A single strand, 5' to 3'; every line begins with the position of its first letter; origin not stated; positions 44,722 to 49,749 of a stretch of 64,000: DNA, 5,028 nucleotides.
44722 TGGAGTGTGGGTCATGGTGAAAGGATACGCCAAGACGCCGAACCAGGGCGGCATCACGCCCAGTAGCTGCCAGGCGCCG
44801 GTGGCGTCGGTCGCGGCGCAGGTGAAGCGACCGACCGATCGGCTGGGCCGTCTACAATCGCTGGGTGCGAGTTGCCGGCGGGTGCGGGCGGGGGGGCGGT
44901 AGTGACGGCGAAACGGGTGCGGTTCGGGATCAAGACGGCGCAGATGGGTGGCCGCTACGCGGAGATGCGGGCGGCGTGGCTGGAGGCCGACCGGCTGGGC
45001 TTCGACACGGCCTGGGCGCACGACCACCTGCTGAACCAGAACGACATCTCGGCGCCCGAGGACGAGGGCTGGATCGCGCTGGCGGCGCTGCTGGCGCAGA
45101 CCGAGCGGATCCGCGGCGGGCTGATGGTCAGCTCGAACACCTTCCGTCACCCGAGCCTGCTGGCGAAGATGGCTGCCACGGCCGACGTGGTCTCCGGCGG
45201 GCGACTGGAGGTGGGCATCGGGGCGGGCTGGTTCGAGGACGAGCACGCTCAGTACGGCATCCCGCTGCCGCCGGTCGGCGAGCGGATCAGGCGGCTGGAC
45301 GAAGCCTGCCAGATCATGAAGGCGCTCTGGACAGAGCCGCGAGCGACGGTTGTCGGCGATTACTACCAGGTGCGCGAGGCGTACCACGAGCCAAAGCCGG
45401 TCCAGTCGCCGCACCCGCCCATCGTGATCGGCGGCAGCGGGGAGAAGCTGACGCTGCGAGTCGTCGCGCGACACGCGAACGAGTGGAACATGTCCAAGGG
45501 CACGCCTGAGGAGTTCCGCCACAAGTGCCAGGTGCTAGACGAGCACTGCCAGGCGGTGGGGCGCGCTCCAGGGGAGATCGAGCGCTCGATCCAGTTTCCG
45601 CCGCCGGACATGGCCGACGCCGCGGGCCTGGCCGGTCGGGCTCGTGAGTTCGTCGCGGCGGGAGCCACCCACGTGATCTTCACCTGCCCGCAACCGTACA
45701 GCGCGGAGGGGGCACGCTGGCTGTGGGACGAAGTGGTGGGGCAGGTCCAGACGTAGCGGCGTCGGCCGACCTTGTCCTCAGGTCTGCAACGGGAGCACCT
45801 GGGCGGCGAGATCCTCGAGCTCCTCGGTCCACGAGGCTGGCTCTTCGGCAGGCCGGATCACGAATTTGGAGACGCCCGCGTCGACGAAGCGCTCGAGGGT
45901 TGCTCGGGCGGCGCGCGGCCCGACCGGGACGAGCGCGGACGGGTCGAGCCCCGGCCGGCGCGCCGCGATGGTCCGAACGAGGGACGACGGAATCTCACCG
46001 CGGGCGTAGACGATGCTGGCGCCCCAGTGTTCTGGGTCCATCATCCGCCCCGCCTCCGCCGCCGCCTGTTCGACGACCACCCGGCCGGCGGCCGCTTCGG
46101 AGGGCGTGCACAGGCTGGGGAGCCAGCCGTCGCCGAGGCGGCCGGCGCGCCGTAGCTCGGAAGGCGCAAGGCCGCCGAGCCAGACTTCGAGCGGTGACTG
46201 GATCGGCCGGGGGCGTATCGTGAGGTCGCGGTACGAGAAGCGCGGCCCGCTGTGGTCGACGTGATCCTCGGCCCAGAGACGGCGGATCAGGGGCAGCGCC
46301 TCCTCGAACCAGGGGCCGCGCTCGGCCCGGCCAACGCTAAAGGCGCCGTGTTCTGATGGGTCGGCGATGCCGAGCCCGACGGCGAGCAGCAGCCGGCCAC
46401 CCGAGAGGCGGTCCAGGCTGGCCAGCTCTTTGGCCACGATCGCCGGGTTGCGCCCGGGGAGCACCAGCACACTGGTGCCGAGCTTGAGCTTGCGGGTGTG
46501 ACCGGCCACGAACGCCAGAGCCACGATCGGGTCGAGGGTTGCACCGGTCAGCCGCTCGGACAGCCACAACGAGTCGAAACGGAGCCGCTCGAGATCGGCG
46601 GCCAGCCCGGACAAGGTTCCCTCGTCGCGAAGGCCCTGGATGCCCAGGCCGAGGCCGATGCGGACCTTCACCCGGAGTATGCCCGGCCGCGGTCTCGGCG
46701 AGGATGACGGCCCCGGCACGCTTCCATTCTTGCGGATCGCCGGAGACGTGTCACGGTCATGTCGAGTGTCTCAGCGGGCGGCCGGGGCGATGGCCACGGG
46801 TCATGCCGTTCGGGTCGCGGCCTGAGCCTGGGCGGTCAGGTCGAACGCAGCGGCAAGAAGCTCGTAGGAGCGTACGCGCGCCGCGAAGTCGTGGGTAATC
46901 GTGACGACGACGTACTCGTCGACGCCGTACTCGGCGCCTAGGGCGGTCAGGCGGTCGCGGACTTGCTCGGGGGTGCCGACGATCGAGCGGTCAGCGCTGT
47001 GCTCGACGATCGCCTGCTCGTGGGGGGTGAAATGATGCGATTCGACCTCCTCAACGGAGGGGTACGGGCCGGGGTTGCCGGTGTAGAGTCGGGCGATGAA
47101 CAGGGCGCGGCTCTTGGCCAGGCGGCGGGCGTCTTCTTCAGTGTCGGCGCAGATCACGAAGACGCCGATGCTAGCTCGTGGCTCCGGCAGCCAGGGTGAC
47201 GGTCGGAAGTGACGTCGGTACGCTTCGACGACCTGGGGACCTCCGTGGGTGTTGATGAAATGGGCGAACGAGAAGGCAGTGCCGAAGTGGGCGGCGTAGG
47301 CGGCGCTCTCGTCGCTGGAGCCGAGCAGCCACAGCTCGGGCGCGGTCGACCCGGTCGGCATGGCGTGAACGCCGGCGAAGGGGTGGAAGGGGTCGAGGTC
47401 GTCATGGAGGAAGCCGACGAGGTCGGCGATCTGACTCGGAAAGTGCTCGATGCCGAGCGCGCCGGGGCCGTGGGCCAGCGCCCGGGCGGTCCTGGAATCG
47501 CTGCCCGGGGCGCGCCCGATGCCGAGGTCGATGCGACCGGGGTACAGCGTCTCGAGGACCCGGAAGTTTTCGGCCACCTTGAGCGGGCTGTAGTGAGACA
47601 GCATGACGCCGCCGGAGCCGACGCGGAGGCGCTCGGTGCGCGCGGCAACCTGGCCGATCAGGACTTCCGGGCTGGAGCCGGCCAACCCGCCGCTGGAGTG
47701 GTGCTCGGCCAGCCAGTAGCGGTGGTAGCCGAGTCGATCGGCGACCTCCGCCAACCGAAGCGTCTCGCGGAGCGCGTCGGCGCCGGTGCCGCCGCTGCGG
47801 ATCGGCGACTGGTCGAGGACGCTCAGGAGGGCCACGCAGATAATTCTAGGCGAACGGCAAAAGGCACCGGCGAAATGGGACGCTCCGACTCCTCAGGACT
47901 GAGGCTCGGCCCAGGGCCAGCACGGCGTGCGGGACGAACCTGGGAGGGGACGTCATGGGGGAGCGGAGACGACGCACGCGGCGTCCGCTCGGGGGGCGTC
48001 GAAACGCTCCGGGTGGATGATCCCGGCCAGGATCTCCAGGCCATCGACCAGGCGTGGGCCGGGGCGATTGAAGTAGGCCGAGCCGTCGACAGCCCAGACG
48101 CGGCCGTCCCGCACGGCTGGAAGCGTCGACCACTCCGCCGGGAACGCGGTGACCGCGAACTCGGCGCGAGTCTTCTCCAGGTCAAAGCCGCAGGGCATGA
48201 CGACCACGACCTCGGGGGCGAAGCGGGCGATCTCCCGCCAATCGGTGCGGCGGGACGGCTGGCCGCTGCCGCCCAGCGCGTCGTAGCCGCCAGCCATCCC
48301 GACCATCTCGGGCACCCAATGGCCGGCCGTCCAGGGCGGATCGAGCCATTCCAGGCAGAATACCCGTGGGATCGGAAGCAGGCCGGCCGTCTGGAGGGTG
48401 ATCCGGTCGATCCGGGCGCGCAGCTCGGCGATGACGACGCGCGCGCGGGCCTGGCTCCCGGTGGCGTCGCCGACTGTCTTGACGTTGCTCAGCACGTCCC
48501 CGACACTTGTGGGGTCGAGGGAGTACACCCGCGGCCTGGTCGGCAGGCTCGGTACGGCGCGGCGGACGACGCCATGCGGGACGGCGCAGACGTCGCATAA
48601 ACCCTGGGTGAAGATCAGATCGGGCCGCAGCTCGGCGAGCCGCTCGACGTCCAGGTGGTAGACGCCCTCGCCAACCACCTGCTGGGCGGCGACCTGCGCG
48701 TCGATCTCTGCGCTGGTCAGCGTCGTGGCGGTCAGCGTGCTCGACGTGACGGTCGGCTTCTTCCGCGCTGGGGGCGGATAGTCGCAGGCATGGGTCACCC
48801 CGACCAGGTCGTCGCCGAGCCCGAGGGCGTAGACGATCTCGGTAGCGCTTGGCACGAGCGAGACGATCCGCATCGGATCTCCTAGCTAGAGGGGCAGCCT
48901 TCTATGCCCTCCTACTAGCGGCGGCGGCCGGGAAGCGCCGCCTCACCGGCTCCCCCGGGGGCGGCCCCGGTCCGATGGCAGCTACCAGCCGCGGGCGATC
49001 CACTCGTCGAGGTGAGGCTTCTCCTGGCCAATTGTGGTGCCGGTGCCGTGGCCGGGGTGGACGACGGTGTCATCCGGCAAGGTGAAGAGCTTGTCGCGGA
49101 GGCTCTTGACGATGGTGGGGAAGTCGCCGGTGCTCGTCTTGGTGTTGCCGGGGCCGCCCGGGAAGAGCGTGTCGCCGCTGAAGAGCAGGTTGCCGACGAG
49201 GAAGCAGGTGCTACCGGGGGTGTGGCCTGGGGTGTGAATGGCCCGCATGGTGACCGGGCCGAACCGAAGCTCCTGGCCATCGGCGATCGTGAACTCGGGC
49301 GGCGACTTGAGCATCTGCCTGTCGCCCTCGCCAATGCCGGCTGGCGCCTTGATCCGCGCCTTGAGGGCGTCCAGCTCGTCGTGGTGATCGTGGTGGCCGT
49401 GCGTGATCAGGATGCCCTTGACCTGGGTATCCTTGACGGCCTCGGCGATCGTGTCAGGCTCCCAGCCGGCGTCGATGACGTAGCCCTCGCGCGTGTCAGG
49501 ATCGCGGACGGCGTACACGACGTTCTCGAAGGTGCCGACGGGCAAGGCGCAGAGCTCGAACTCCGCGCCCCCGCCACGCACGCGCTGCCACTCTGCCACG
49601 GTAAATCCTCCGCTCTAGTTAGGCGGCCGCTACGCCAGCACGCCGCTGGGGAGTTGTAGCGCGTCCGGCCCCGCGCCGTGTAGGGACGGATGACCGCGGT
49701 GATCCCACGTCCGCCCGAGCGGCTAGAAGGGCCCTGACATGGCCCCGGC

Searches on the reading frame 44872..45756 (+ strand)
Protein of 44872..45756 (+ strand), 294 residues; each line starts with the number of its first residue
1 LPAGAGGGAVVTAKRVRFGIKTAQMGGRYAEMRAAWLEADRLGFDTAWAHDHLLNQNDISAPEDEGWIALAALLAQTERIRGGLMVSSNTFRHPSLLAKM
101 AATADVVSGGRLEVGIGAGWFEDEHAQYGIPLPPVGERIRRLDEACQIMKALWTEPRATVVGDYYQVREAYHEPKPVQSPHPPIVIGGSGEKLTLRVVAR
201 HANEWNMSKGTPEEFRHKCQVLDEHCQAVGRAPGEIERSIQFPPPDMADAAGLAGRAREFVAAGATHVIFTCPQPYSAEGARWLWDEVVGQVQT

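Call 80: search_protein_families(library=pfam, proteins=[window:44872-45756:+], max_evalue=0.001)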
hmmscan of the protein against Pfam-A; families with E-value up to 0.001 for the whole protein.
window:44872-45756:+ (294 aa): 1 family
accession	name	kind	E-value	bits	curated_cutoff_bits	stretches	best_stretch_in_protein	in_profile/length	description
PF00296.26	Bac_luciferase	-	5.3e-46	157.9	27.9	1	22-244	17-228/314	Luciferase-like monooxygenase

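Call 102: search_protein_families(library=ncbifam, proteins=[window:44872-45756:+], max_evalue=0.00001)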
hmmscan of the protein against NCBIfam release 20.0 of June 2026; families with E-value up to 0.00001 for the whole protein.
window:44872-45756:+ (294 aa): 28 families (the best 25 are shown)
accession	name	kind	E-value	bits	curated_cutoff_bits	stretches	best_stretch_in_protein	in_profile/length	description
TIGR03560.1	F420_Rv1855c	subfamily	4.4e-80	268.7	231.4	1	24-240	10-226/227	TIGR03560 family F420-dependent LLM class oxidoreductase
TIGR03856.1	F420_MSMEG_2906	subfamily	4.1e-50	170.6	243.7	1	24-276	10-236/249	LLM class F420-dependent oxidoreductase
TIGR03619.1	F420_Rv2161c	subfamily_domain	4.8e-44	150.8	166.9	1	39-271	7-246/247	TIGR03619 family F420-dependent LLM class oxidoreductase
TIGR03621.1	F420_MSMEG_2516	subfamily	1.2e-39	136.2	213.15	1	17-203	2-171/295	TIGR03621 family F420-dependent LLM class oxidoreductase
TIGR04021.1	LLM_DMSO2_sfnG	equivalog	8.2e-30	104.3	382.95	1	39-232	37-227/350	dimethylsulfone monooxygenase SfnG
TIGR03557.1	F420_G6P_family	subfamily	5.2e-23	81.7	210.4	1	35-207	18-187/316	TIGR03557 family F420-dependent LLM class oxidoreductase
TIGR03571.1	lucif_BA3436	subfamily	2.9e-19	69.4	303.9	1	38-226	39-225/304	TIGR03571 family LLM class oxidoreductase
TIGR03565.1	alk_sulf_monoox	equivalog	3.2e-18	65.9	518.2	1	64-231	53-217/346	FMNH2-dependent alkanesulfonate monooxygenase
NF001939.1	PRK00719.1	subfamily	6.7e-17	61.3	510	1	64-231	53-217/373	alkanesulfonate monooxygenase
TIGR03854.1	F420_MSMEG_3544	hypoth_equivalog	9.3e-17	61.3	295.6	1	52-232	29-204/290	TIGR03854 family LLM class F420-dependent oxidoreductase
TIGR04465.1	ArgArg_F420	equivalog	1.1e-16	60.9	470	1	37-236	67-262/364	F420-dependent hydroxymycolic acid dehydrogenase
NF002619.0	PRK02271.1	equivalog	1.6e-16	60.5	276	1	35-269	19-241/329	5,10-methylenetetrahydromethanopterin reductase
TIGR03612.1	RutA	equivalog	1.5e-15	57.6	498.3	1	67-231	68-233/355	pyrimidine utilization protein A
TIGR03555.1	F420_mer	equivalog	7.9e-14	51.8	348.7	1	39-238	21-206/325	5,10-methylenetetrahydromethanopterin reductase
TIGR03857.1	F420_MSMEG_2249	hypoth_equivalog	1e-13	51.2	218.4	1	37-236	21-206/329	TIGR03857 family LLM class F420-dependent oxidoreductase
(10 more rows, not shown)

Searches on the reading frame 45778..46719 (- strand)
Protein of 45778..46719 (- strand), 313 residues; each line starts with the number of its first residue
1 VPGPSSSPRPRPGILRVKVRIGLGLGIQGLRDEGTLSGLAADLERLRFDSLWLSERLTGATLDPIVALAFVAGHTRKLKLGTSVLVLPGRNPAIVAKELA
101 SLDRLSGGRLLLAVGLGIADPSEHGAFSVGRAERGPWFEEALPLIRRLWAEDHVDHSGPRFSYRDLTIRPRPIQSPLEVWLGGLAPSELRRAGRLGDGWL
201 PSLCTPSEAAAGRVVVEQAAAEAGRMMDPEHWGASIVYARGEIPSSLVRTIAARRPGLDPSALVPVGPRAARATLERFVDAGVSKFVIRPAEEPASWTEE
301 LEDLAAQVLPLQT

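Call 102: search_protein_families(library=ncbifam, proteins=[window:45778-46719:-], max_evalue=0.00001)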
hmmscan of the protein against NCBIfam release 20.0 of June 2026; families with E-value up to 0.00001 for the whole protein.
window:45778-46719:- (313 aa): 29 families (the best 25 are shown)
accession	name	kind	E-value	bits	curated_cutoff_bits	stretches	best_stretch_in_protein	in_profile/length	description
TIGR03854.1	F420_MSMEG_3544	hypoth_equivalog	5.7e-80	268.7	295.6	1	20-312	1-289/290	TIGR03854 family LLM class F420-dependent oxidoreductase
TIGR03619.1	F420_Rv2161c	subfamily_domain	8.6e-52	176.2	166.9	1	57-288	21-245/247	TIGR03619 family F420-dependent LLM class oxidoreductase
TIGR03571.1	lucif_BA3436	subfamily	5.5e-25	88.2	303.9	1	40-310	37-302/304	TIGR03571 family LLM class oxidoreductase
TIGR03560.1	F420_Rv1855c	subfamily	7.6e-20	71.7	231.4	1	56-227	44-219/227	TIGR03560 family F420-dependent LLM class oxidoreductase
NF002619.0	PRK02271.1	equivalog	2.5e-19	69.8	276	1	40-229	20-204/329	5,10-methylenetetrahydromethanopterin reductase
TIGR03564.1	F420_MSMEG_4879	subfamily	3.1e-19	69.6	234.25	1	45-225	10-187/265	TIGR03564 family F420-dependent LLM class oxidoreductase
TIGR04027.1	LLM_KPN_01858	hypoth_equivalog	9.9e-19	67.5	412.9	1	44-214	30-196/326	putative FMN-dependent luciferase-like monooxygenase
TIGR03857.1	F420_MSMEG_2249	hypoth_equivalog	1.7e-18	66.9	218.4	1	40-226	20-202/329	TIGR03857 family LLM class F420-dependent oxidoreductase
TIGR03559.1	F420_Rv3520c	subfamily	3.5e-18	65.8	335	1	22-210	3-197/325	LLM class F420-dependent oxidoreductase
TIGR04024.1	F420_NP1902A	hypoth_equivalog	4.2e-17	61.9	345.4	1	30-207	11-184/330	TIGR04024 family LLM class F420-dependent oxidoreductase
TIGR04020.1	seco_metab_LLM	subfamily_domain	7.1e-17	61.5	244.45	1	47-207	32-196/341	MupA/Atu3671 family FMN-dependent luciferase-like monooxygenase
TIGR03555.1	F420_mer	equivalog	9.2e-17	61.4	348.7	1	48-228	26-202/325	5,10-methylenetetrahydromethanopterin reductase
TIGR03621.1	F420_MSMEG_2516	subfamily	5.6e-16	58.5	213.15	1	24-194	4-168/295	TIGR03621 family F420-dependent LLM class oxidoreductase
TIGR04465.1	ArgArg_F420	equivalog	1.1e-15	57.6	470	1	44-202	70-235/364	F420-dependent hydroxymycolic acid dehydrogenase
TIGR03841.1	F420_Rv3093c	subfamily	3.2e-15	56.3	213.65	1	32-228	8-199/298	LLM class F420-dependent oxidoreductase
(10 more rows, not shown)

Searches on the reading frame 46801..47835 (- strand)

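Call 102: search_protein_families(library=ncbifam, proteins=[window:46801-47835:-], max_evalue=0.00001)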
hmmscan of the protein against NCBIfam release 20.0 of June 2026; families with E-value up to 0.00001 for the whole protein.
window:46801-47835:- (344 aa): 15 families
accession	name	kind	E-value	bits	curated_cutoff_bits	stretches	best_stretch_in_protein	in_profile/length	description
TIGR03558.1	oxido_grp_1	subfamily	4.1e-127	423.9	166.95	1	4-329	1-324/325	MsnO8 family LLM class oxidoreductase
NF007802.0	PRK10508.1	equivalog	3.1e-78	263.2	540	1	4-328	8-327/335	luciferase-like monooxygenase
TIGR04027.1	LLM_KPN_01858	hypoth_equivalog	4.1e-16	58.9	412.9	1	30-115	27-113/326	putative FMN-dependent luciferase-like monooxygenase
TIGR04036.1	LLM_CE1758_fam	subfamily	2.2e-15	56.4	479.1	1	17-224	22-234/355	CE1758 family FMN-dependent luciferase-like monooxygenase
TIGR03858.1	LLM_2I7G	subfamily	2.9e-15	56.1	462.25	1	18-109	21-111/337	Atu2307/SP_0267 family LLM class monooxygenase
TIGR04020.1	seco_metab_LLM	subfamily_domain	4.1e-12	45.9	244.45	1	26-107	22-104/341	MupA/Atu3671 family FMN-dependent luciferase-like monooxygenase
TIGR03619.1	F420_Rv2161c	subfamily_domain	5.7e-09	35.9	166.9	1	27-192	2-184/247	TIGR03619 family F420-dependent LLM class oxidoreductase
TIGR03857.1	F420_MSMEG_2249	hypoth_equivalog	1.1e-08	34.6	218.4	1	16-111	8-97/329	TIGR03857 family LLM class F420-dependent oxidoreductase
NF052254.1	luciferase_Alph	exception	1.3e-08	34.4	600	1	21-108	20-107/354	luciferase subunit alpha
TIGR03621.1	F420_MSMEG_2516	subfamily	1.4e-07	31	213.15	0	21-154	12-140/295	TIGR03621 family F420-dependent LLM class oxidoreductase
TIGR03841.1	F420_Rv3093c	subfamily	2.8e-07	30.2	213.65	0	22-108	9-89/298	LLM class F420-dependent oxidoreductase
TIGR03620.1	F420_MSMEG_4141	subfamily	4.2e-07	29.6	219.8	1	23-109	18-97/280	TIGR03620 family F420-dependent LLM class oxidoreductase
NF002619.0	PRK02271.1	equivalog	7.6e-07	28.7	276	0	24-111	15-95/329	5,10-methylenetetrahydromethanopterin reductase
TIGR03559.1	F420_Rv3520c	subfamily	4.6e-06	25.9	335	0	23-108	13-92/325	LLM class F420-dependent oxidoreductase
TIGR03571.1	lucif_BA3436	subfamily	8.4e-06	25.3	303.9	0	18-107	25-120/304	TIGR03571 family LLM class oxidoreductase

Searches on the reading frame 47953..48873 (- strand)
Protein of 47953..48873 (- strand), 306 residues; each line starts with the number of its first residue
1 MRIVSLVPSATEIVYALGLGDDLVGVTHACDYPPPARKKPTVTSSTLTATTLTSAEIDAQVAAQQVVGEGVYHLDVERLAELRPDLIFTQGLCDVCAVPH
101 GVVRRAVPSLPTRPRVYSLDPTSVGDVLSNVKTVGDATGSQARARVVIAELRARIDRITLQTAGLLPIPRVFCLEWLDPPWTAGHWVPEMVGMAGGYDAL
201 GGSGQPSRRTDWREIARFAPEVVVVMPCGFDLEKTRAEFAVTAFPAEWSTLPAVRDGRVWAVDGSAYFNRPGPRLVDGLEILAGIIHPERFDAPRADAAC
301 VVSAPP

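Call 102: search_protein_families(library=ncbifam, proteins=[window:47953-48873:-], max_evalue=0.00001)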
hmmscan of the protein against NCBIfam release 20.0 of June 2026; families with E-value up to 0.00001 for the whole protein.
window:47953-48873:- (306 aa): 3 families
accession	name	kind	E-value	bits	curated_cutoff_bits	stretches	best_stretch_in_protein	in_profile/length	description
TIGR04281.1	peripla_PGF_1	equivalog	1.6e-14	53.9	325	1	56-296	53-274/330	PGF-CTERM-anchored ABC transporter substrate-binding protein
TIGR03868.1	F420-O_ABCperi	hypoth_equivalog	1.4e-11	44.2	392.4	1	2-278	19-276/287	putative F420-0 ABC transporter substrate-binding protein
NF002894.0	PRK03379.1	equivalog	9.9e-10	38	234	1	2-43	25-64/266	vitamin B12 ABC transporter substrate-binding protein BtuF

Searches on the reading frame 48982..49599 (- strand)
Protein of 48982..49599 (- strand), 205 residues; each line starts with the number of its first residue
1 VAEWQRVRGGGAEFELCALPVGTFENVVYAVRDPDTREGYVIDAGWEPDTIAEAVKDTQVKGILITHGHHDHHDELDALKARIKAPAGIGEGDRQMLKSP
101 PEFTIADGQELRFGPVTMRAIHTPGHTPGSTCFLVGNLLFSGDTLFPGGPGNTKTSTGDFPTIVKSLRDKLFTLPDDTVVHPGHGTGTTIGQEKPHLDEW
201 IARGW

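Call 102: search_protein_families(library=ncbifam, proteins=[window:48982-49599:-], max_evalue=0.00001)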
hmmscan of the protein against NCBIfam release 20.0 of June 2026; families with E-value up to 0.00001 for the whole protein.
window:48982-49599:- (205 aa): 8 families
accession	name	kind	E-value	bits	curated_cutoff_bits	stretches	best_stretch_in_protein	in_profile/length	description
NF041804.1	MBL_fold_SolJ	exception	4.9e-24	84.8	350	1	22-186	14-180/224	solanimycin biosynthesis MBL-fold hydrolase SolJ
TIGR03413.1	GSH_gloB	equivalog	8.1e-24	84.3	200.8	1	25-184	9-164/248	hydroxyacylglutathione hydrolase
NF007597.0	PRK10241.1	equivalog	5e-16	58.8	421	1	25-184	11-165/251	hydroxyacylglutathione hydrolase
NF012229.1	bla_class_B_core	domain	4.1e-12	46.4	100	1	38-134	25-137/139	metallo-beta-lactamase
NF040641.1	bifunc_ST_SDO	equivalog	1.6e-11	43.7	625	1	30-185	172-343/423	bifunctional sulfur transferase/dioxygenase Blh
NF033105.1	bla_subclass_B3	equivalog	8e-10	38.4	240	1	104-135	124-155/257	subclass B3 metallo-beta-lactamase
NF053820.1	MBLfold_Strvi7410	exception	7.5e-07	28.9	525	0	101-147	154-210/343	Strvi_7410 family MBL fold metallo-hydrolase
NF047339.1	blaCSR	exception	9.6e-06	25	600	0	105-173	163-233/295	CSR family subclass B3 metallo-beta-lactamase-like protein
